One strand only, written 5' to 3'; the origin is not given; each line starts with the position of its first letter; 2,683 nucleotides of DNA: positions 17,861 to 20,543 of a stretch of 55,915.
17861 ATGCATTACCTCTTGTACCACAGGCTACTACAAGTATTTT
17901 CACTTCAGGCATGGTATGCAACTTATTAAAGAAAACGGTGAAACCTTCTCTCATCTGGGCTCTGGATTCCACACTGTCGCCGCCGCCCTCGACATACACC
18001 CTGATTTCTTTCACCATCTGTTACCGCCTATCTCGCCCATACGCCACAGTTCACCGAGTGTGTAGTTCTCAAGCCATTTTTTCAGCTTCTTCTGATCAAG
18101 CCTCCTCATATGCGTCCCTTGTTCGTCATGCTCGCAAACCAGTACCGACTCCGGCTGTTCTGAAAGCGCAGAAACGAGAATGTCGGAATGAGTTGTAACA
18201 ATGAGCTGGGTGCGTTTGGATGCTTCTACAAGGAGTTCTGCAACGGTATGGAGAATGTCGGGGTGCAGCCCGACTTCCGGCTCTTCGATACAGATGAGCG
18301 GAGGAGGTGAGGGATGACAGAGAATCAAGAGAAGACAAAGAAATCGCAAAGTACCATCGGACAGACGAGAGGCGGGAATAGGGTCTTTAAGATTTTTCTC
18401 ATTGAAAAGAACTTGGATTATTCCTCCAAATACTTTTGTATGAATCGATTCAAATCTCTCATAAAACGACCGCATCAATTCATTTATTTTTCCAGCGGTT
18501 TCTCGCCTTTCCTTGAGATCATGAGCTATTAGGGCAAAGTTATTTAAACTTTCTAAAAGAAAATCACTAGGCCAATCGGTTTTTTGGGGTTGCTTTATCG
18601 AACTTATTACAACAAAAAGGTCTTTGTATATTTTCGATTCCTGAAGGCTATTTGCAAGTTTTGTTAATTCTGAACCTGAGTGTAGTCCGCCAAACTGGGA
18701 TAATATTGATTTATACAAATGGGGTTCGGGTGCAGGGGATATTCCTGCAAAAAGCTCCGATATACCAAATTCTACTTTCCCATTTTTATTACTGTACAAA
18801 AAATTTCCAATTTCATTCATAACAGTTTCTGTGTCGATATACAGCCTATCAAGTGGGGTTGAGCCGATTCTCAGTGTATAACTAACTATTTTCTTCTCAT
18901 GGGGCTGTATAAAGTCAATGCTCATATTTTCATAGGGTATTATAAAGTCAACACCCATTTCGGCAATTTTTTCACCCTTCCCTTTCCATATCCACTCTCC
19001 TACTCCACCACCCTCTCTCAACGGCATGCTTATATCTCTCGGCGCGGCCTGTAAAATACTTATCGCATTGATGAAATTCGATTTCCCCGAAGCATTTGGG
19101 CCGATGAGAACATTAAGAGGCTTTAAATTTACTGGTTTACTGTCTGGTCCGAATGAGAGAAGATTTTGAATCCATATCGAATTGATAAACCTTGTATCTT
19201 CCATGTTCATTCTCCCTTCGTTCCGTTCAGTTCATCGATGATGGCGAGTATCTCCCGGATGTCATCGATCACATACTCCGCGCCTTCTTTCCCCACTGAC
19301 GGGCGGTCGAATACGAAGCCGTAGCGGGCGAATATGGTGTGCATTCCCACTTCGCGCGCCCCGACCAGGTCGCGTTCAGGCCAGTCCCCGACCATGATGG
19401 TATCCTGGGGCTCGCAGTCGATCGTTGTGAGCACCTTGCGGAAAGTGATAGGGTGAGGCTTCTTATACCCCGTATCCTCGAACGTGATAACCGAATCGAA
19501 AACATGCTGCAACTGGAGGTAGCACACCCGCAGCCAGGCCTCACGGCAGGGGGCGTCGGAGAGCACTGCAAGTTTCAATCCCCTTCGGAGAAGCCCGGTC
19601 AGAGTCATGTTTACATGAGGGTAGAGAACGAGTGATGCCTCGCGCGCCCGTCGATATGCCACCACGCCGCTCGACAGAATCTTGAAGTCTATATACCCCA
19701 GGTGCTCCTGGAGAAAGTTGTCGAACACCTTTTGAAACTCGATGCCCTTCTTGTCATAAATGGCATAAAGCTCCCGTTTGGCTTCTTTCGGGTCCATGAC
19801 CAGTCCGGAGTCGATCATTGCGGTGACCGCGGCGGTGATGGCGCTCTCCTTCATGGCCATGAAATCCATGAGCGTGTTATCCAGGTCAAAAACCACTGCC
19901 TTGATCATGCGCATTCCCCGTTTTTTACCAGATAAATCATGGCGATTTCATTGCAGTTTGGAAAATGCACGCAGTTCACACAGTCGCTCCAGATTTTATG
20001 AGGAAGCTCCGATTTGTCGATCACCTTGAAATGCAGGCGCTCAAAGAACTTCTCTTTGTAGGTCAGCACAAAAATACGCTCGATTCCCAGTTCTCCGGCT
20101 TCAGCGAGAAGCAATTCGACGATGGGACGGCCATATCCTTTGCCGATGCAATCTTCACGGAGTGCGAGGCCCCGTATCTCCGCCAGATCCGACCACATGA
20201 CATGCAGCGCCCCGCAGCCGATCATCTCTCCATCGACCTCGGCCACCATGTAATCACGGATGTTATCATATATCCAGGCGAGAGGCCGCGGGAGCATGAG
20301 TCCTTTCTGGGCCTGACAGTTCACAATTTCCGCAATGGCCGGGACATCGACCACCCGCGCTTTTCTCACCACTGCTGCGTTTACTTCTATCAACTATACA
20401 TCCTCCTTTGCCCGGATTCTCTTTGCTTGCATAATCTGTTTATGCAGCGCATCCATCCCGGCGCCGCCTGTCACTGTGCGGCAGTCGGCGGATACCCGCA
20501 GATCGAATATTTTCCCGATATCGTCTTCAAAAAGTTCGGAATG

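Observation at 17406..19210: AT-rich ATPase + DUF4276-like two-gene module spliced into a housekeeping operon: candidate PARIS/OLD-like conflict system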

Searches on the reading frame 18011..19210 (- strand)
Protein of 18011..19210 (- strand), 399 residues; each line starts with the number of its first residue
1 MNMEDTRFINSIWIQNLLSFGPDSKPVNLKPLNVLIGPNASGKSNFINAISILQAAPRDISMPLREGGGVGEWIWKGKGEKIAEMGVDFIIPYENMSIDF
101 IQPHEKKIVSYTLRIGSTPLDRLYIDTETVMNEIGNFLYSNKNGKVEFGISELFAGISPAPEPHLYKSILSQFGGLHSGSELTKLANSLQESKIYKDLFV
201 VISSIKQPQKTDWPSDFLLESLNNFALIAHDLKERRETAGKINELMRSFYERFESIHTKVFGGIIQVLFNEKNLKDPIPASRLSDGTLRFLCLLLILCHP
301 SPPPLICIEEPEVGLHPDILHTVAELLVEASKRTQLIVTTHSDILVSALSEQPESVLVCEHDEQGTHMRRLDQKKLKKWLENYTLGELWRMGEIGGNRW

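Call 3: search_protein_families(library=pfam, proteins=[window:18011-19210:-], max_evalue=0.01)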
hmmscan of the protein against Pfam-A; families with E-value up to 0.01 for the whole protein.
window:18011-19210:- (399 aa): 5 families
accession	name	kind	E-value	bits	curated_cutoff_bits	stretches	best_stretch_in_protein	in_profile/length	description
PF13304.12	AAA_21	-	5.2e-37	129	27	1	32-347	1-304/304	AAA domain, putative AbiEii toxin, Type IV TA system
PF13175.12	AAA_15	-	3.9e-18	66.7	32.1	1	9-346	3-374/374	AAA ATPase domain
PF02463.25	SMC_N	-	8.8e-13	48.6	40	1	8-349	1-205/220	RecF/RecN/SMC N terminal domain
PF11398.14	DUF2813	-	1e-07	32.1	21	1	303-363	284-342/372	Protein of unknown function (DUF2813)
PF13476.12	AAA_23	-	0.00014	23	27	1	13-51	3-40/201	AAA domain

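Call 4: search_protein_families(library=padloc, proteins=[window:18011-19210:-], max_evalue=1)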
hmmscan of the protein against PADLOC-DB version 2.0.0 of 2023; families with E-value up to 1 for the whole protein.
window:18011-19210:- (399 aa): 142 families (the best 25 are shown)
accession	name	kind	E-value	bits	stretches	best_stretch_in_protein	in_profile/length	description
PDLC04177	HEC-01A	-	2.6e-135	449.4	1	7-399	3-393/393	-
PDLC04175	HEC-01A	-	1.1e-52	177.4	1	8-397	5-361/363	-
PDLC04178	HEC-01A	-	7.4e-48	161.5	1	3-394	3-380/399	-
PDLC04183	HEC-01A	-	6.9e-45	151.8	1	27-397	21-401/402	-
PDLC04182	HEC-01A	-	7.7e-39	131.8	2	229-391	230-397/406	-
PDLC02980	AriA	-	4e-36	123.5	1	32-346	1-303/304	-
PDLC04176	HEC-01A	-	3.3e-34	116.9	1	27-396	20-367/371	-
PDLC04174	HEC-01A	-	4.4e-32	109.4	1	241-396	105-260/264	-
PDLC04179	HEC-01A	-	4.6e-29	99.8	2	180-394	239-451/459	-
PDLC04144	HEC-01B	-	2e-27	94.3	2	202-396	194-391/395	-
PDLC04391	PDC-M07A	-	2.4e-26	90.7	2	273-394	274-401/412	-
PDLC04180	HEC-01A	-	9.3e-26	88.9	1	27-378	19-354/382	-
PDLC04389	PDC-M07A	-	1.1e-25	88.6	2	224-387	228-416/443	-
PDLC04135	mad3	-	1.6e-25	88.5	1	10-393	3-373/374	mads_3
PDLC04184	HEC-01A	-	3.8e-25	86.8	2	275-355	308-400/464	-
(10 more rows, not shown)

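Call 5: search_protein_families(library=ncbifam, proteins=[window:18011-19210:-], max_evalue=1)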
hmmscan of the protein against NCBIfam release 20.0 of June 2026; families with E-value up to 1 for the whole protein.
window:18011-19210:- (399 aa): 28 families (the best 25 are shown)
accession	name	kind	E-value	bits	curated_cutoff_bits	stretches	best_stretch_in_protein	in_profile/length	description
NF047739.1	antiphage_MADS3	equivalog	6.6e-25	88.1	420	2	276-390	310-423/427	methylation-associated defense system AAA family ATPase MAD3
NF038234.1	retron_eff_Eco8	equivalog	2e-10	39.9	250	2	304-373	274-355/679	retron Eco8 family effector endonuclease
NF041760.1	PtuA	equivalog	1.5e-07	30.7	500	2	238-357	302-431/524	retron Ec78 anti-phage system effector ATPase PtuA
TIGR04435.1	restrict_AAA_1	hypoth_equivalog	2.1e-06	26.7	300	2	264-364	379-486/568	restriction system-associated AAA family ATPase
TIGR03411.1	urea_trans_UrtD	equivalog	3.2e-06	27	304.1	1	265-351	128-210/242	urea ABC transporter ATP-binding protein UrtD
TIGR00611.2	recf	equivalog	2.5e-05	23.6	172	1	30-54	21-45/339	DNA replication/repair protein RecF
TIGR00972.1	3a0107s01c2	equivalog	0.0003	20.2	343.2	1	279-354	141-214/248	phosphate ABC transporter ATP-binding protein PstB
TIGR02169.1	SMC_prok_A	equivalog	0.00042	18.1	729.4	1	8-51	1-44/1165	chromosome segregation protein SMC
NF010059.0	PRK13536.1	equivalog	0.0035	16.2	549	1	250-341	140-232/342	nodulation factor ABC transporter ATP-binding protein NodI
TIGR01288.1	nodI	equivalog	0.004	16.2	424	1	250-341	101-193/303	nodulation factor ABC transporter ATP-binding protein NodI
NF041034.1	Rad50_Sulf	equivalog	0.0074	14.2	1000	1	9-51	3-44/872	DNA double-strand break repair ATPase Rad50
TIGR00634.1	recN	equivalog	0.0078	15.2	407.85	1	291-373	451-533/563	DNA repair protein RecN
TIGR04521.1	ECF_ATPase_2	equivalog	0.008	15.3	330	1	256-361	120-220/279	energy-coupling factor transporter ATPase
TIGR01978.1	sufC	equivalog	0.0098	15.3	212.8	0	303-358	163-217/243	Fe-S cluster assembly ATPase SufC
NF045780.1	TrlF_fam_ATP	equivalog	0.012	14.3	350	1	226-341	778-883/944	TrlF family AAA-like ATPase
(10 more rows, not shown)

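Call 36: find_homologous_proteins(query=window:18011-19210:-, max_evalue=1e-20)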
Query window:18011-19210:- (399 aa): 7985 proteins with E <= 1e-20 among 8000 candidates; the best 120 are listed.
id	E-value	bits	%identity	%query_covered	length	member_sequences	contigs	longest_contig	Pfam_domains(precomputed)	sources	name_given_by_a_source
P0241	3.7e-267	903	100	99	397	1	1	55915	PF11398.15,PF13175.13,PF02463.26,PF13304.13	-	-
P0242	5.2e-158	544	64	99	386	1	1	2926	PF11398.15,PF13175.13,PF13476.13,PF02463.26,PF13304.13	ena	-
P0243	2.3e-148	512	63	100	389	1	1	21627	PF11398.15,PF13175.13,PF13476.13,PF02463.26,PF13304.13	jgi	jgi:predicted ATPase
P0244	2.7e-141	489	60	100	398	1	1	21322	PF11398.15,PF13175.13,PF13476.13,PF02463.26,PF13304.13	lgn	-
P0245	7.7e-141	487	60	99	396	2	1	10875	PF11398.15,PF13175.13,PF13476.13,PF02463.26,PF13304.13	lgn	-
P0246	4.1e-130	452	58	99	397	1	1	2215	PF11398.15,PF13175.13,PF13476.13,PF02463.26,PF13304.13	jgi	jgi:predicted ATPase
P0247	1.3e-124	434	53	99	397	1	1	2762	PF11398.15,PF13175.13,PF13476.13,PF02463.26,PF13304.13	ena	-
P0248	5.4e-124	432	53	99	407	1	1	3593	PF13175.13,PF02463.26,PF13304.13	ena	-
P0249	4.3e-121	422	51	99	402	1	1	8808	PF11398.15,PF13175.13,PF13476.13,PF02463.26,PF13304.13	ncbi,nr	ncbi:MAG: AAA family ATPase [Candidatus Latescibacteria bacterium]|nr:AAA family ATPase [Candidatus 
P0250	7.4e-117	408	51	99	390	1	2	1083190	PF11398.15,PF13175.13,PF13476.13,PF02463.26,PF13304.13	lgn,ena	-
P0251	1.9e-116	407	49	99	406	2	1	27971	PF11398.15,PF13175.13,PF13476.13,PF02463.26,PF13304.13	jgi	-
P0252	2.9e-116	406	51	99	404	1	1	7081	PF11398.15,PF13175.13,PF13476.13,PF02463.26,PF13304.13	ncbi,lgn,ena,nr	ncbi:MAG TPA: chromosome segregation protein SMC [bacterium]|nr:chromosome segregation protein SMC [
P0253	1.2e-113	398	49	99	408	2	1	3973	PF11398.15,PF13175.13,PF02463.26,PF13304.13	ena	-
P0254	1.4e-113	398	49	99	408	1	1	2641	PF11398.15,PF13175.13,PF13476.13,PF02463.26,PF13304.13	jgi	jgi:predicted ATPase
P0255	1.6e-113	397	49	99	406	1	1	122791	PF11398.15,PF13175.13,PF13476.13,PF02463.26,PF13304.13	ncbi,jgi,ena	-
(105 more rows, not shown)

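Call 52: search_solved_structures(query=window:18011-19210:-, max_evalue=0.001)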
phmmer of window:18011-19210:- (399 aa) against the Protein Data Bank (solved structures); distinct sequences matched with E-value up to 0.001: 5.
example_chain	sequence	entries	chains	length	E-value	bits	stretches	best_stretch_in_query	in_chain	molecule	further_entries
1e69_A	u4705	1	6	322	2.1e-05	26.5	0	287-348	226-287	CHROMOSOME SEGREGATION SMC PROTEIN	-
4ux3_A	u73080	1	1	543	0.0001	24.2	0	262-345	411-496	STRUCTURAL MAINTENANCE OF CHROMOSOMES PROTEIN 3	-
7ogt_B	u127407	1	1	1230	0.00012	24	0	262-345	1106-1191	Structural maintenance of chromosomes protein 3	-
6zz6_B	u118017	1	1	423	0.00012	24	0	259-345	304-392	Structural maintenance of chromosomes protein 3,Structural maintenance of chromosomes prot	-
6qpw_C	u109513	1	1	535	0.00026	22.9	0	262-345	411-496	Structural maintenance of chromosomes protein 3,Structural maintenance of chromosomes prot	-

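Call 65: predict_structure(alignment_id=A2)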
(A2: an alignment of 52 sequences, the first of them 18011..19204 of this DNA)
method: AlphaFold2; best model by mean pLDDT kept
length: 397 residues; sequences in the alignment: 52
mean_pLDDT: 90.1   pTM: 0.91
mean pLDDT of the five models: 90.1, 89.0, 86.3, 84.1, 82.2
residues with pLDDT >= 90: 292; 70-90: 73; 50-70: 31; < 50: 1
segments of 3 or more residues with pLDDT < 50: none
pLDDT, mean of each block of 10 residues (from residue 1): 90 96 96 94 97 96 93 86 95 61 85 94 95 90 81 61 89 78 93 79 87 87 93 91 94 94 94 93 93 96 97 94 97 97 94 96 94 94 93 68
secondary structure, 60 per line:
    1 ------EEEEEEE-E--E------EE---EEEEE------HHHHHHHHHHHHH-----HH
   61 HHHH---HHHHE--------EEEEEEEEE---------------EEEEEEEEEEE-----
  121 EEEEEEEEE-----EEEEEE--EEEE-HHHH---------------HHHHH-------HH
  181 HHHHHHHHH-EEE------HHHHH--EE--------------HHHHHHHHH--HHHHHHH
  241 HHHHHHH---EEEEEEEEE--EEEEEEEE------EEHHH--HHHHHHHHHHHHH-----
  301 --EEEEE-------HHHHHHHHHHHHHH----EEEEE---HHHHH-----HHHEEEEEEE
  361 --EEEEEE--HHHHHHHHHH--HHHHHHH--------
elements in order: E7-13 E30-34 H41-53 H59-64 H68-71 E81-89 E105-115 E121-129 E135-140 E143-146 H148-151 H167-171 H179-189 E191-193 H200-204 H223-231 H234-247 E251-259 E262-269 H283-295 E303-307 H315-328 E333-337 H341-345 E354-360 E363-368 H371-380 H383-389

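Call 69: fold_search(model_id=the predicted structure, library=pdb)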
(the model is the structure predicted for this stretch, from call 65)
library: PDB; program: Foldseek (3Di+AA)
matches with E <= 10: 1475; with E <= 0.001: 314
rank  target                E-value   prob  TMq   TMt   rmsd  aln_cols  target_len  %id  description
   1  4i99_B                1.0e-14  1.00  0.58  0.69   6.2       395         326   14  Crystal structure of the SmcHead bound to the C-winged helix domain of ScpA (released 2013-01-30)
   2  4i99_A                1.2e-14  1.00  0.55  0.66   7.3       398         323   16  Crystal structure of the SmcHead bound to the C-winged helix domain of ScpA (released 2013-01-30)
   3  5xns_A                1.0e-13  1.00  0.57  0.57  12.5       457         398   15  Crystal structure of the Smc head domain with an extended coiled coil bound to the C-terminal domain of ScpA derived f (released 2017-08-02)
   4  8ro9_C                2.9e-13  1.00  0.53  0.63   6.8       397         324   15  Human cohesin SMC1A-HD(longCC-EQ)/RAD21-C complex - Open/closed P-loop conformation (released 2024-09-11)
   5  9nnb_D                5.2e-13  1.00  0.53  0.43   7.8       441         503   14  Cryo-EM structure of the Retron Ec78 complex, PtuA:PtuB:RT (4:2:1) (released 2025-10-08)
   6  8roa_A                8.2e-13  1.00  0.53  0.60   7.9       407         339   15  Human cohesin SMC1A-HD(longCC-EQ)/RAD21-C complex - ADP-bound conformation (released 2024-09-11)
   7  6qj2_A                1.0e-12  1.00  0.52  0.58   8.6       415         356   15  Crystal structure of the C. thermophilum condensin Smc4 ATPase head in complex with the C-terminal domain of Brn1 (released 2019-07-03)
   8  8rok_C                1.5e-12  1.00  0.49  0.49  14.4       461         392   15  Human cohesin SMC3-HD(EQ)/RAD21-N complex - ATP-Mg-bound conformation - Form 1 (released 2024-09-11)
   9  9n6c_B                2.0e-12  1.00  0.42  0.39  19.0       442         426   14  Structure of the Retron IA Complex without the HNH Nuclease (released 2025-04-23)
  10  9nnk_C                2.3e-12  1.00  0.49  0.37   9.9       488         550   13  Cryo-EM structure of Retron-displaced free PtuAB complex, PtuA:PtuB (4:2) (released 2025-10-08)
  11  9n6b_B                2.3e-12  1.00  0.41  0.33  19.9       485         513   15  Structure of the retron IA complex with HNH nuclease in the "up" orientation (released 2025-04-23)
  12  9nnh_C                2.6e-12  1.00  0.53  0.40   8.8       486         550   13  Cryo-EM structure of the Retron Ec78 complex, PtuA:PtuB:RT (4:2:2) (released 2025-10-08)
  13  8ro7_A                3.5e-12  1.00  0.54  0.62   7.8       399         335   16  Human cohesin SMC1A-HD(longCC)/RAD21-C complex - Open/closed P-loop conformation (released 2024-09-11)
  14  9n69_B                3.5e-12  1.00  0.45  0.36  18.4       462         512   14  Structure of the retron IA complex with HNH nuclease in the "down" orientation (released 2025-04-23)
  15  5h68_A                3.9e-12  1.00  0.56  0.67   5.8       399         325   14  Crystal structure of an engaged dimer of the Geobacillus stearothermophilus SMC head domain (released 2017-03-15)
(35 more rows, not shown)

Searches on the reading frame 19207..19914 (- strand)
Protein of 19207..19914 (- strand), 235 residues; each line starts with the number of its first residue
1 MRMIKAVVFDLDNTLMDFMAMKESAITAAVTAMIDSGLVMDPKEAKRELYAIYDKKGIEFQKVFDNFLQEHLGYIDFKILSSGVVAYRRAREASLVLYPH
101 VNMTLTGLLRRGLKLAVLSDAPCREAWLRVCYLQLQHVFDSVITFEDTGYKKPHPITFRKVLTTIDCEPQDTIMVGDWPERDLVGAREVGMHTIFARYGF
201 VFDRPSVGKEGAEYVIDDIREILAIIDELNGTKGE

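Call 3: search_protein_families(library=pfam, proteins=[window:19207-19914:-], max_evalue=0.01)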
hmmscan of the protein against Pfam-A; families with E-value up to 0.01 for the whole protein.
window:19207-19914:- (235 aa): 4 families
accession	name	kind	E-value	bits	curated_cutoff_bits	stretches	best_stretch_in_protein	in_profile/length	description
PF13419.12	HAD_2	-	1e-22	81.5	23.8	1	7-195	1-177/178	Haloacid dehalogenase-like hydrolase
PF00702.32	Hydrolase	-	4.6e-21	76.5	26.4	1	4-190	1-191/191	haloacid dehalogenase-like hydrolase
PF13242.12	Hydrolase_like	-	4.8e-13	49.3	22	1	151-221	3-74/75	HAD-hyrolase-like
PF09419.16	PGP_phosphatase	-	0.0087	16.1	20.4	0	3-16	40-53/168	Mitochondrial PGP phosphatase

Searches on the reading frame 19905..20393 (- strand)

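Call 3: search_protein_families(library=pfam, proteins=[window:19905-20393:-], max_evalue=0.01)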
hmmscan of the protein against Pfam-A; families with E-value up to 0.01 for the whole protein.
window:19905-20393:- (162 aa): 5 families
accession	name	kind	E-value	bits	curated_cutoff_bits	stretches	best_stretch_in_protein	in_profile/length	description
PF00583.31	Acetyltransf_1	-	7.7e-12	46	20.7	1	40-122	27-116/116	Acetyltransferase (GNAT) family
PF13508.13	Acetyltransf_7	-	3.2e-09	37.5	27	1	47-123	4-83/84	Acetyltransferase (GNAT) domain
PF23209.2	IDM1_C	-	0.0041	17.7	33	1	49-132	36-122/140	Increased DNA methylation 1, C-terminal domain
PF13302.13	Acetyltransf_3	-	0.0052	17.9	25.4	1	48-113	56-123/138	Acetyltransferase (GNAT) domain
PF13673.13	Acetyltransf_10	-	0.0054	17.1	23.6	1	48-128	33-113/128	Acetyltransferase (GNAT) domain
